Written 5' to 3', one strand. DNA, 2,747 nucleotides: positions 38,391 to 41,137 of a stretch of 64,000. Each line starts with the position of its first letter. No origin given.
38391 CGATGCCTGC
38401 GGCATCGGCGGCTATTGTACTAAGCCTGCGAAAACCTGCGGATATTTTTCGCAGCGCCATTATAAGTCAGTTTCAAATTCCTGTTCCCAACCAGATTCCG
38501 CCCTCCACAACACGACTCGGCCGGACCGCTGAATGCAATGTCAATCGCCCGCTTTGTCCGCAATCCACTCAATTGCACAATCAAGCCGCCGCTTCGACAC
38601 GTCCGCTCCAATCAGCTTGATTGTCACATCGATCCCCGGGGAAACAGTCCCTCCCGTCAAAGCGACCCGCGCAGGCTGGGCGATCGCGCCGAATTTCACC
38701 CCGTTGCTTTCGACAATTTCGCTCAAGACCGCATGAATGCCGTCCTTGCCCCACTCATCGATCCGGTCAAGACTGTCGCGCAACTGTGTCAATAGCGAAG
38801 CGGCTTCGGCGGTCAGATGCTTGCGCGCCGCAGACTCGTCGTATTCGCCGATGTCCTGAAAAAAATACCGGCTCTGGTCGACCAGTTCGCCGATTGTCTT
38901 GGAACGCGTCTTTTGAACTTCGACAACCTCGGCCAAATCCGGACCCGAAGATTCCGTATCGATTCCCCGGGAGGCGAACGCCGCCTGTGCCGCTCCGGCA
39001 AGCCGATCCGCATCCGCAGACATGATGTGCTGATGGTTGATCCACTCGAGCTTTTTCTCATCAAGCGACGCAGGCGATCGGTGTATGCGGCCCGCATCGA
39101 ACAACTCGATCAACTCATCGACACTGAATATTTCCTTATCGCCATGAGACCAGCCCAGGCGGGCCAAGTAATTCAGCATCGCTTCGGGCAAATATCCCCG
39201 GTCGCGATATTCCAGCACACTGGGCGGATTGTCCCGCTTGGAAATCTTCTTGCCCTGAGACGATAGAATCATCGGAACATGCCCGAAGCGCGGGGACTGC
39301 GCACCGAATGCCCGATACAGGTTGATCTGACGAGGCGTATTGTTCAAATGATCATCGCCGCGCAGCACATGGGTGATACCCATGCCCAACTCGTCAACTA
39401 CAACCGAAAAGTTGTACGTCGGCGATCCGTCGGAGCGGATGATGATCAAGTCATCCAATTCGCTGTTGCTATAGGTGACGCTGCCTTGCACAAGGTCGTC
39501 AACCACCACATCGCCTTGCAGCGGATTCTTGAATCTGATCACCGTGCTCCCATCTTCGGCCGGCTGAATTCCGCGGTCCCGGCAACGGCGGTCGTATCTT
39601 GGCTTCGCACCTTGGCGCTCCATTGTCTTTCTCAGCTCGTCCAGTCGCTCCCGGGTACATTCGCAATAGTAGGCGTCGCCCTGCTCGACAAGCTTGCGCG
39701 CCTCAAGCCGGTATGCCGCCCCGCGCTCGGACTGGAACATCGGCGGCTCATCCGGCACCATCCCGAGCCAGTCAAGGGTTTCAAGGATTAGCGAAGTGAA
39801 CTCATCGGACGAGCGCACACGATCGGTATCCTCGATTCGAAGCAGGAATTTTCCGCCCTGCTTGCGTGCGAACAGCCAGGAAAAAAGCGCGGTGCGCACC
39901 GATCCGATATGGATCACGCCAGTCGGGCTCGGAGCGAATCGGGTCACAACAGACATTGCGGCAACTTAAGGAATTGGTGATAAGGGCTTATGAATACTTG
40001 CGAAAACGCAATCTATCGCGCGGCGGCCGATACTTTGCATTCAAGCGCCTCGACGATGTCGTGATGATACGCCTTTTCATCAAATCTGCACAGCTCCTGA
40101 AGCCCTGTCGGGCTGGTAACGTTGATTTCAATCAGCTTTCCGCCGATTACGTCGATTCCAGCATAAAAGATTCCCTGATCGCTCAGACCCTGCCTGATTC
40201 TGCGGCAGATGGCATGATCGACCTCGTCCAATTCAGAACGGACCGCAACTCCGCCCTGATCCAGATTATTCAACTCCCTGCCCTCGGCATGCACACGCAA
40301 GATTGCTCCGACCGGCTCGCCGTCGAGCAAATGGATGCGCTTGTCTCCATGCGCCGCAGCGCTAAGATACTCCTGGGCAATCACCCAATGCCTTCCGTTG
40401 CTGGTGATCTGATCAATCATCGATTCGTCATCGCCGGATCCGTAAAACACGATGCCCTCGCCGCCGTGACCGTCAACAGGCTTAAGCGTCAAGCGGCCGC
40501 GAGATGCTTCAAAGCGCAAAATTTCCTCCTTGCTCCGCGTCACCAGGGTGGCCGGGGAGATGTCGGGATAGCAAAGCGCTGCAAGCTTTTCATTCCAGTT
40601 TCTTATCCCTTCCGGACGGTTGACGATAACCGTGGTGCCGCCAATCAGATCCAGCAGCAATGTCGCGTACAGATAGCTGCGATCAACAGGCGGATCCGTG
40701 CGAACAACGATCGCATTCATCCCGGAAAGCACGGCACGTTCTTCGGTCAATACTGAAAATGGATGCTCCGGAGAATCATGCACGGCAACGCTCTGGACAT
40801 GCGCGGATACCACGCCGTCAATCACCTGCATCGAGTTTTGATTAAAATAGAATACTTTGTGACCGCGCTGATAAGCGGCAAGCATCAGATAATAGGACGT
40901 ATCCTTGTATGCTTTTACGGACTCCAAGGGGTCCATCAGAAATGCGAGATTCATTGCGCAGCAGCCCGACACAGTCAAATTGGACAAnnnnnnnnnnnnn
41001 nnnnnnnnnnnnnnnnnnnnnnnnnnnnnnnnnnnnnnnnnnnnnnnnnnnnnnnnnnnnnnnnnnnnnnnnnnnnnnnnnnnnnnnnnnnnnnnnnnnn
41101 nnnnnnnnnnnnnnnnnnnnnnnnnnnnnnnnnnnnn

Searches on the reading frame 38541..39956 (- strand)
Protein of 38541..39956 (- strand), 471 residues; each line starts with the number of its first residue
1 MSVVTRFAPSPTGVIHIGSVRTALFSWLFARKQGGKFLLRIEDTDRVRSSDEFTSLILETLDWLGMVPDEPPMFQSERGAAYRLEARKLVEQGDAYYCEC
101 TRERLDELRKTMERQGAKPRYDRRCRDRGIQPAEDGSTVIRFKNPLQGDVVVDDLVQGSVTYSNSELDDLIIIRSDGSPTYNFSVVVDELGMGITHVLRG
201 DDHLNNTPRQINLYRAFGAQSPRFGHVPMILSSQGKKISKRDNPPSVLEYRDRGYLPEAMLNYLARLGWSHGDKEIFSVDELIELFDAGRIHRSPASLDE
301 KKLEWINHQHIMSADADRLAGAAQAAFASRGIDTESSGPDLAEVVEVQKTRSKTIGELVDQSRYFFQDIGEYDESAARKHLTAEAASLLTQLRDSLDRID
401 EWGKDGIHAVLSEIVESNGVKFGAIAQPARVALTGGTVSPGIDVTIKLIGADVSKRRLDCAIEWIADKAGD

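Call 8: search_protein_families(library=pfam, proteins=[window:38541-39956:-], max_evalue=0.001)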
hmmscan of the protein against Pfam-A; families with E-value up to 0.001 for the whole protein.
window:38541-39956:- (471 aa): 2 families
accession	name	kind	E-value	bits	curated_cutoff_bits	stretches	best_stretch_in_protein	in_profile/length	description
PF00749.27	tRNA-synt_1c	-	3.4e-96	322.3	23.4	1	3-305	2-314/314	tRNA synthetases class I (E and Q), catalytic domain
PF19269.4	Anticodon_2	-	1.4e-33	116.7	23.6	1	336-462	11-141/141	Anticodon binding domain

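Call 12: find_encoding_contigs(protein=window:38541-39956:-, flank=10000, max_places=6)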
Protein window:38541-39956:- (471 aa): no gene with exactly this product is on record in the collection.

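Call 16: find_related_loci(query=window:38541-39956:-, collection=genome_contigs, flank=10000)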
Query window:38541-39956:- (471 aa) in genome_contigs; peptide patterns used: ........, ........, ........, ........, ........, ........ (x = any residue, [..] = any of these).
600 stretches matched a pattern (row limit reached: there are more); 595 encode a relative of the query (tblastn E <= 1e-3); the best 80 are kept; 80 distinct loci.
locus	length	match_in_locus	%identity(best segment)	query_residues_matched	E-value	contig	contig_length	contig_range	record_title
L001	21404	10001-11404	63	1-468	0e+0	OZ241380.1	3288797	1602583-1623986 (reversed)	MAG: Arenicellales bacterium isolate 48bea495-cb59-4622-83a6-b71c21f957df genome assembly, chromosome: 1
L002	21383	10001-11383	57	2-464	0e+0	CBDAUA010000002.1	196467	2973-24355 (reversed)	MAG: Arenicellales bacterium isolate a2fa9d04-6797-491b-ae79-428a86f5154d genome assembly, contig: contig_2, whole genom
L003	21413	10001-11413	58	1-469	0e+0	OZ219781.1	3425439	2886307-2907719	MAG: Arenicellales bacterium isolate 3acc40f7-a85a-494a-900f-447d5a6f54c4 genome assembly, chromosome: 1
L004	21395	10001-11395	54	1-470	1e-171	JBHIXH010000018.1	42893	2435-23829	MAG: Gammaproteobacteria bacterium isolate MAG45 WDNA05_bin.28.strict_18, whole genome shotgun sequence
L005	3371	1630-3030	53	1-467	2e-176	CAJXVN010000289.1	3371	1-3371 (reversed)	MAG TPA_asm: uncultured Gammaproteobacteria bacterium isolate SRR3933249_bin.7_MetaBAT_v2.12.1_MAG genome assembly, cont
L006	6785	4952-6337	52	3-465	4e-169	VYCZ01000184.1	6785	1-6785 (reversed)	MAG: Gammaproteobacteria bacterium isolate SB0675_bin_28 NODE_4302_length_6785_cov_4.658544, whole genome shotgun sequen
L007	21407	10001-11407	52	1-471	1e-166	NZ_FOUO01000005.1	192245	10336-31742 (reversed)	Ectothiorhodospira mobilis strain DSM 4180, whole genome shotgun sequence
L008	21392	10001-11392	53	1-466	2e-165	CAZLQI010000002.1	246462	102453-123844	MAG TPA_asm: uncultured Chromatiales bacterium isolate SRP128015_co4_63 genome assembly, contig: NODE_8_length_246462_co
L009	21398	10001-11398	53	1-468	2e-165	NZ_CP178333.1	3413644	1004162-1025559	Ectothiorhodospira shaposhnikovii strain PHS-Q chromosome, complete genome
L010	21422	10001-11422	52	3-465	3e-164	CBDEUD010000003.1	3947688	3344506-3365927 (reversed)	MAG: Gammaproteobacteria bacterium isolate 6e6111ba-c27c-4040-81f0-885b4b8a4f34 genome assembly, contig: contig_3, whole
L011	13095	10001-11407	51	1-471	7e-164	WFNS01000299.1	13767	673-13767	MAG: Gammaproteobacteria bacterium isolate S012_118 k151_99514, whole genome shotgun sequence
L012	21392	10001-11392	51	1-465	4e-164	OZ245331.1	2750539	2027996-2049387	MAG: Gammaproteobacteria bacterium isolate 55bb2312-d124-4e01-a00d-4f00c345639a genome assembly, chromosome: 1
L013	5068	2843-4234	53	1-465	6e-167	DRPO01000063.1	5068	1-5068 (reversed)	MAG TPA_asm: Gammaproteobacteria bacterium isolate HyVt-560 HyVt-560_k145_1111316, whole genome shotgun sequence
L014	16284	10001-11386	52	3-465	2e-163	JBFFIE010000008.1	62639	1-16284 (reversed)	MAG: Gammaproteobacteria bacterium isolate Mix_mud16.2022.02.52 k141_2094730_length_62639_cov_16.2037, whole genome shot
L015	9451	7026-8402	53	3-463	2e-163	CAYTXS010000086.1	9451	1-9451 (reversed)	MAG TPA_asm: uncultured Thioalkalivibrio sp. isolate binchicken_co13_101 genome assembly, contig: NODE_11751_length_9451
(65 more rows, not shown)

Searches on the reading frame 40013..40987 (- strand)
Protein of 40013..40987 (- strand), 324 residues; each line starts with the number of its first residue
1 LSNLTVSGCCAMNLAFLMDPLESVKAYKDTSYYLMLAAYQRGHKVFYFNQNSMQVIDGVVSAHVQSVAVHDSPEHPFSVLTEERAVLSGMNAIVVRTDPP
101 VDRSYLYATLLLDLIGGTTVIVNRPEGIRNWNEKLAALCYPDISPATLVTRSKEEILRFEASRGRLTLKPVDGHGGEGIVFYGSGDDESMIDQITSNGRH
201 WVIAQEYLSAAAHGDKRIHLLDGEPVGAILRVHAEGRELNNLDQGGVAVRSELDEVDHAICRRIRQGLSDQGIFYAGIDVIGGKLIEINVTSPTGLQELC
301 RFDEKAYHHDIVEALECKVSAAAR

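Call 8: search_protein_families(library=pfam, proteins=[window:40013-40987:-], max_evalue=0.001)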
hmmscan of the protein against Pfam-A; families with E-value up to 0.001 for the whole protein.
window:40013-40987:- (324 aa): 3 families
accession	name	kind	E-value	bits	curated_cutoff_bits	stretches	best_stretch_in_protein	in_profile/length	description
PF02955.21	GSH-S_ATP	-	4e-50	170.1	23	1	133-301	1-172/175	Prokaryotic glutathione synthetase, ATP-grasp domain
PF02951.20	GSH-S_N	-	1.1e-34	119.5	21.3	1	12-129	1-119/119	Prokaryotic glutathione synthetase, N-terminal domain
PF08443.16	RimK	-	1.5e-08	34.9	21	1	166-298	43-171/188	RimK-like ATP-grasp domain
